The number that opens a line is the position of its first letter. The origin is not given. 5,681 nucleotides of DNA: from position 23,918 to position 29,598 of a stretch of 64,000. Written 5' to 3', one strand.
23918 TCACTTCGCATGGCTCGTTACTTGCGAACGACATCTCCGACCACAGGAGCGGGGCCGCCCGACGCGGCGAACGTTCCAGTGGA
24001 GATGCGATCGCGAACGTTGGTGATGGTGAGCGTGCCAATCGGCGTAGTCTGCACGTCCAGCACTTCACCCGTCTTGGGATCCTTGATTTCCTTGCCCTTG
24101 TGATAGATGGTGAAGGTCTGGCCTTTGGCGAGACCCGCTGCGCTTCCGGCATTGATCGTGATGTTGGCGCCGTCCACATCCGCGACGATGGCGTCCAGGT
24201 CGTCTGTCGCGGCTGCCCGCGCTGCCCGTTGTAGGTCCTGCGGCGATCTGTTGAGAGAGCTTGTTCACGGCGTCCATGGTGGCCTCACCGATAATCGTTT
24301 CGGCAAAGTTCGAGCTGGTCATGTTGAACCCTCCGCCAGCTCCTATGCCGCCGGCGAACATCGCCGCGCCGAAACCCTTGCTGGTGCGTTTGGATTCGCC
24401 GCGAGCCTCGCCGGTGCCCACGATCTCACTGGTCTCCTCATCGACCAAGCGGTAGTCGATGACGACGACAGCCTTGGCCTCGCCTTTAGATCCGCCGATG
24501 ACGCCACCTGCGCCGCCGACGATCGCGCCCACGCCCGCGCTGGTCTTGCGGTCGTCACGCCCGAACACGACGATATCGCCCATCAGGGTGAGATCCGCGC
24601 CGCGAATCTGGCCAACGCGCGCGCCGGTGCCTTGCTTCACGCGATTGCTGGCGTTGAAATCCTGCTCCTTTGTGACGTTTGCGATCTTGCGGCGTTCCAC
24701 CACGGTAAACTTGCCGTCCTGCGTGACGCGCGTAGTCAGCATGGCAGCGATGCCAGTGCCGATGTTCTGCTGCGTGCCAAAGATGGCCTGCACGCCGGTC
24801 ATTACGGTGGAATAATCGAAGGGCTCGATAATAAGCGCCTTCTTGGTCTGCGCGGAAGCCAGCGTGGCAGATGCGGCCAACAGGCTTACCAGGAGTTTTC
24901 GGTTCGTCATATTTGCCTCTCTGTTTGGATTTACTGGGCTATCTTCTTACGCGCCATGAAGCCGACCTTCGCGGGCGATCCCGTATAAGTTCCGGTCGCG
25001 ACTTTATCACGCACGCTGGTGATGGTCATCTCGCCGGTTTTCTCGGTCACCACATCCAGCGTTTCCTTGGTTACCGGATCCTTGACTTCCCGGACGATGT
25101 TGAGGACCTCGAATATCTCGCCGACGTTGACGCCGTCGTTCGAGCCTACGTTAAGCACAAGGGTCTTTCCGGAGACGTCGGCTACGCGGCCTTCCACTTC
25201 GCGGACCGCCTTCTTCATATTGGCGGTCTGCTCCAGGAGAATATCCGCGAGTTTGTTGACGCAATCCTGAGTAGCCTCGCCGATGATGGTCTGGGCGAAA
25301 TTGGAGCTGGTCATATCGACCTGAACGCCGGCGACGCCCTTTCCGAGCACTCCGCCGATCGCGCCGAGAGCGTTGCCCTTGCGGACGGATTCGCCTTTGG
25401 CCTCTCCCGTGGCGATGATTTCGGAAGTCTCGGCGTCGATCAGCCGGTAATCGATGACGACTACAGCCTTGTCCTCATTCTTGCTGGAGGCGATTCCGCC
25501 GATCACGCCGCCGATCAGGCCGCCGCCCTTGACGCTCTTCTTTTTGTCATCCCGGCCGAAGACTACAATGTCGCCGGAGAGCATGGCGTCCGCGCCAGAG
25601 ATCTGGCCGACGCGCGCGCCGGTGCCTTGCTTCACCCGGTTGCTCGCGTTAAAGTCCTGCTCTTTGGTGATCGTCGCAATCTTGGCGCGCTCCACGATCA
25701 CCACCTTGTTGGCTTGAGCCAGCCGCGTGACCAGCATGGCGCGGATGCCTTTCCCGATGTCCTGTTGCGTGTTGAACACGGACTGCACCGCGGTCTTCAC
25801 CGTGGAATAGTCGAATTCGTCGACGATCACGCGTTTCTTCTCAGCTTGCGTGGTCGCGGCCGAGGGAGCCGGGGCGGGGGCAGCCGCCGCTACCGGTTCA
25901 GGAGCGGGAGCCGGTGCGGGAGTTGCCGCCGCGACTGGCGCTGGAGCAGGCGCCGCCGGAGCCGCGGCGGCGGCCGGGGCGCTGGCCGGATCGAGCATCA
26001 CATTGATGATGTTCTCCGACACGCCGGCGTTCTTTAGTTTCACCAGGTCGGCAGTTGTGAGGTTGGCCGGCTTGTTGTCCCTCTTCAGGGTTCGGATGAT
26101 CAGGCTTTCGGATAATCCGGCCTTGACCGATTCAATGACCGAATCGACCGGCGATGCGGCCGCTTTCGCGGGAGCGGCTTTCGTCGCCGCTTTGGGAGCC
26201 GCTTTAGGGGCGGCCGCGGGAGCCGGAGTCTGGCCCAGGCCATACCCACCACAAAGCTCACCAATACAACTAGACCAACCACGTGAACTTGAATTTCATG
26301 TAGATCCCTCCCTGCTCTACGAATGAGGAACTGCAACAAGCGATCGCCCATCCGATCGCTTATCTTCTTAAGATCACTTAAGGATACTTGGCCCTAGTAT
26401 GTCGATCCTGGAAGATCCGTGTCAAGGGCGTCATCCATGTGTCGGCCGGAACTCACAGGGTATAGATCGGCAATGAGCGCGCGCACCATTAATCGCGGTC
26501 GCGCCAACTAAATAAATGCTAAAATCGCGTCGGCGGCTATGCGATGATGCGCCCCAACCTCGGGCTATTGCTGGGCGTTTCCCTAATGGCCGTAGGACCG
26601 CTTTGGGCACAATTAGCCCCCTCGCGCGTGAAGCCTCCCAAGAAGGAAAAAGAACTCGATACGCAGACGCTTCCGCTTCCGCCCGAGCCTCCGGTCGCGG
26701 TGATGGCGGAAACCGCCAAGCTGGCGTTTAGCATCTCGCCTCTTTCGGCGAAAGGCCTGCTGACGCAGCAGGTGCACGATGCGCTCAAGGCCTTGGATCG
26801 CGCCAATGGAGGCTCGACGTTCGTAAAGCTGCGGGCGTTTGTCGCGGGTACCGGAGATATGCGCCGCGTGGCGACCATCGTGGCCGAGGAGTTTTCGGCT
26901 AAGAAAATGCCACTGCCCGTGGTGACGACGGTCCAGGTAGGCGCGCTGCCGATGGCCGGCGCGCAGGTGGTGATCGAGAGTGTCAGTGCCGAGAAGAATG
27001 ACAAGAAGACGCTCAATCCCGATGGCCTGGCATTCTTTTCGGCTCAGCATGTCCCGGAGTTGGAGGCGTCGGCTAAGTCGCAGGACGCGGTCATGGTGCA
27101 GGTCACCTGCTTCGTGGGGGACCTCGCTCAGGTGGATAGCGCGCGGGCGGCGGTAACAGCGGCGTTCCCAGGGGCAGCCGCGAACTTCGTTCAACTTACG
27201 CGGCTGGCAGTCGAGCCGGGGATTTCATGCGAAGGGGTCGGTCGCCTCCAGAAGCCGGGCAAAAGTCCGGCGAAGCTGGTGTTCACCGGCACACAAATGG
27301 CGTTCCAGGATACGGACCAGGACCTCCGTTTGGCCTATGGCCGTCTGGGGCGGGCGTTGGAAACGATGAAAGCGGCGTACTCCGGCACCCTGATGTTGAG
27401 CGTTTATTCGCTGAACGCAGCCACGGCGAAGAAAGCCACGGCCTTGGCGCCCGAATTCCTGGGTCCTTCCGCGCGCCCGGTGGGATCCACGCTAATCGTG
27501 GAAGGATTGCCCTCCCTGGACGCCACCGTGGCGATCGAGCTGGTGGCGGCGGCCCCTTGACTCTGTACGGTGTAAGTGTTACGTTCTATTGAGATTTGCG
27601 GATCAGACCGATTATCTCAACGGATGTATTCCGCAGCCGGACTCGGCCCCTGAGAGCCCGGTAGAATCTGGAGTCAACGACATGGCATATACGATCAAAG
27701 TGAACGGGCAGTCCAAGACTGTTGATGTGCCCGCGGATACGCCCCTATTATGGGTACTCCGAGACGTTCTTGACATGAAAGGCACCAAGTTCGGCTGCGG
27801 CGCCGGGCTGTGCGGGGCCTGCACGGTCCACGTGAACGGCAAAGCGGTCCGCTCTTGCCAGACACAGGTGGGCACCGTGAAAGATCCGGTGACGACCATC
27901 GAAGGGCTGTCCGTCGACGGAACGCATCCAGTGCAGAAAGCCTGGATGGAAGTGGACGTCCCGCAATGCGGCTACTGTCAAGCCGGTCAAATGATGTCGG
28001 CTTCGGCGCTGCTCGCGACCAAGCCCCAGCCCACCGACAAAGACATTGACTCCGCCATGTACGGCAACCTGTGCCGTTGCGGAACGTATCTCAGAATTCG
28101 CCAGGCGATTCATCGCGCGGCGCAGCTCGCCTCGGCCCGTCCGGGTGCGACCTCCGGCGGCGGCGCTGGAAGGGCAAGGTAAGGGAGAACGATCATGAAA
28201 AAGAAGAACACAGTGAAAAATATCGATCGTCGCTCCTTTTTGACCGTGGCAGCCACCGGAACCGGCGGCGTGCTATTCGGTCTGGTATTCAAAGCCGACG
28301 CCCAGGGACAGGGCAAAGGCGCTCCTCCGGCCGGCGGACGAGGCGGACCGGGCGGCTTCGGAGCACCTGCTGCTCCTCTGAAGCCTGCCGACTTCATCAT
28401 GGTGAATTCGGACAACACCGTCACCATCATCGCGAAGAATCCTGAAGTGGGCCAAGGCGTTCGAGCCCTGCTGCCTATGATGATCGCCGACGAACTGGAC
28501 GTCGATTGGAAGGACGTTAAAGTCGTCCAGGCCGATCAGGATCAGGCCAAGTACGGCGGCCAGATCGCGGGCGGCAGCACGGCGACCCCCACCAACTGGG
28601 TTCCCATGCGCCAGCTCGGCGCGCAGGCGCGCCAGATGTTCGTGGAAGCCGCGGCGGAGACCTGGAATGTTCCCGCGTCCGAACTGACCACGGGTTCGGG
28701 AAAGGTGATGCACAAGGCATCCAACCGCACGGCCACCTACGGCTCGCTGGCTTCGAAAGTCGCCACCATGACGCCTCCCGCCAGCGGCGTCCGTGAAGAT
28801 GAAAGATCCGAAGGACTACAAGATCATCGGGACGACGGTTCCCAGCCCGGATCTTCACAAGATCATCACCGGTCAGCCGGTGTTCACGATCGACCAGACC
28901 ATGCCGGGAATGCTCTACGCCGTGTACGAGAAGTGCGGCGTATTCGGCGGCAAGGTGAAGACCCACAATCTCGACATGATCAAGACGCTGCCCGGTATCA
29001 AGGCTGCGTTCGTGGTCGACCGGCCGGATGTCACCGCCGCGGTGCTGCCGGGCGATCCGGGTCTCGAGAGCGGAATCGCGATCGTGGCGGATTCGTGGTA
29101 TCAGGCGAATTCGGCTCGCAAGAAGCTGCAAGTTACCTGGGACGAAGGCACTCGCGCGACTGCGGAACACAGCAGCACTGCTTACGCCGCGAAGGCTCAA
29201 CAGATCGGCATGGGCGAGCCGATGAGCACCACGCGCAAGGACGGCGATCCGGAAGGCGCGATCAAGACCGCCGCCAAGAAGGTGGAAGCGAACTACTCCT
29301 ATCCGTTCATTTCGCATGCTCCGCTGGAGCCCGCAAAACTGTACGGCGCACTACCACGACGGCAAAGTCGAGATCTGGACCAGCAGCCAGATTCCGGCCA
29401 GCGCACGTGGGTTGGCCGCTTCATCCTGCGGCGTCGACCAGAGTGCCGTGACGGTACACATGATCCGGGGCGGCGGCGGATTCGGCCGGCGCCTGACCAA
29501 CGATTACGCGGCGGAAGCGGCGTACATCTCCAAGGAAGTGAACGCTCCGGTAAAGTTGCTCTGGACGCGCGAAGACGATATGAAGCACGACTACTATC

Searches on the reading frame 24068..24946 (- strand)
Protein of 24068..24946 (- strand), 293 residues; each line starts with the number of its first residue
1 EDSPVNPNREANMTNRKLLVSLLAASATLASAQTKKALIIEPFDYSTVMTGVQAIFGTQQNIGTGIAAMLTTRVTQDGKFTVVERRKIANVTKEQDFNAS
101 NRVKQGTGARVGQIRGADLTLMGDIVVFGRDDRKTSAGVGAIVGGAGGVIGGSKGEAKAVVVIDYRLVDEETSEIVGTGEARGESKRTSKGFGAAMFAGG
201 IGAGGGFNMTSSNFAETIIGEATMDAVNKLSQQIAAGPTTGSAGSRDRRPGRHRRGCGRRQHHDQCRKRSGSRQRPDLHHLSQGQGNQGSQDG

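Call 28: search_protein_families(library=pfam, proteins=[window:24068-24946:-], max_evalue=0.01)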
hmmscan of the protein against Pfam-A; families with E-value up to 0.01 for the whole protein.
window:24068-24946:- (293 aa): 3 families
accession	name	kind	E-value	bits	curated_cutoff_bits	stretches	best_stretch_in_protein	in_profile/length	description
PF03783.19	CsgG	-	1.1e-26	93.8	20.8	1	30-237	4-200/210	Curli production assembly/transport component CsgG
PF13036.11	LpoB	-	2.3e-05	24.8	22.3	1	60-127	43-112/147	Peptidoglycan-synthase activator LpoB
PF16539.10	FlgT_M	-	0.0033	18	31.2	1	32-128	6-100/158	Flagellar assembly protein T, middle domain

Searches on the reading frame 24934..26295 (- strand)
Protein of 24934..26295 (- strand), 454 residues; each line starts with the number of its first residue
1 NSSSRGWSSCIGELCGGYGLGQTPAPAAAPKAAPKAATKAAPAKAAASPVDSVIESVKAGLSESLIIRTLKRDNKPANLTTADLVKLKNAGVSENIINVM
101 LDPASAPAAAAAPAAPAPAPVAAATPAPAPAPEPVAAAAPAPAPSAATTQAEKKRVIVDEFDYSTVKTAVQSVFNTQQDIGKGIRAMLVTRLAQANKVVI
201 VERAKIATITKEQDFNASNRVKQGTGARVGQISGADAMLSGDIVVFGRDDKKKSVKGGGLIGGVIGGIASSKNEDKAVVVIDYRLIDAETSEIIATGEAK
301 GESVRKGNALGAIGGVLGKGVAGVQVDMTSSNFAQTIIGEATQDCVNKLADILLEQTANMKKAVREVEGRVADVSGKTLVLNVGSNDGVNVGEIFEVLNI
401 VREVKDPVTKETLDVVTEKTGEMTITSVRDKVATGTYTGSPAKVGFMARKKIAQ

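Call 28: search_protein_families(library=pfam, proteins=[window:24934-26295:-], max_evalue=0.01)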
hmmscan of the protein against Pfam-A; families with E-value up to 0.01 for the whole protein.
window:24934-26295:- (454 aa): 3 families
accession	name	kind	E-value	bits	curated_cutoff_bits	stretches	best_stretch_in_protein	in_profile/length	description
PF03783.19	CsgG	-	6.5e-27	94.6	20.8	1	148-362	4-206/210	Curli production assembly/transport component CsgG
PF13036.11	LpoB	-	2.2e-05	24.8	22.3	1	184-248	50-115/147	Peptidoglycan-synthase activator LpoB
PF16538.11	FlgT_C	-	0.0081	17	27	0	376-440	1-63/77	Flagellar assembly protein T, C-terminal domain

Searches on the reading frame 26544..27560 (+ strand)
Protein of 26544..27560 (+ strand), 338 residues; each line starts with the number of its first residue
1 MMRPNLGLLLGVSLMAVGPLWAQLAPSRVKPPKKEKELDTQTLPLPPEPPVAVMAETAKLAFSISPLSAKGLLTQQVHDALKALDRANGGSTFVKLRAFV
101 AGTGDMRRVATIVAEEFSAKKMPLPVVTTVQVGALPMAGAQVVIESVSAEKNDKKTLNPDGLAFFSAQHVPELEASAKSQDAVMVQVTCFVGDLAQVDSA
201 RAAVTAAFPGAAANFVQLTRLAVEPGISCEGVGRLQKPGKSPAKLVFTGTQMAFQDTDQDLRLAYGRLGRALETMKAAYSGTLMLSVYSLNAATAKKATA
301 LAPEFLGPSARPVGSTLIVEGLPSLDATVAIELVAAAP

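Call 33: search_protein_families(library=pfam, proteins=[window:26544-27560:+])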
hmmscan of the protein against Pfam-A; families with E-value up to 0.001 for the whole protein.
window:26544-27560:+ (338 aa): 1 family
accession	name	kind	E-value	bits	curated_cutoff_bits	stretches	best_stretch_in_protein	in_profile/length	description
PF01042.26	Ribonuc_L-PSP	-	1.1e-12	48.4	27.3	1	75-147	47-118/121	Endoribonuclease L-PSP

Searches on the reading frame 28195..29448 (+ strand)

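Call 28: search_protein_families(library=pfam, proteins=[window:28195-29448:+], max_evalue=0.01)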
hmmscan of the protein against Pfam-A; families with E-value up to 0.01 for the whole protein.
window:28195-29448:+ (418 aa): 2 families
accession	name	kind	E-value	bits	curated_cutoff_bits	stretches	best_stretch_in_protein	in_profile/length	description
PF20256.3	MoCoBD_2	-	2.4e-16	60.5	27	1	68-197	52-178/283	Molybdopterin cofactor-binding domain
PF10399.14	UCR_Fe-S_N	-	0.0085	15.9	24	0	4-29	3-28/41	Ubiquitinol-cytochrome C reductase Fe-S subunit TAT signal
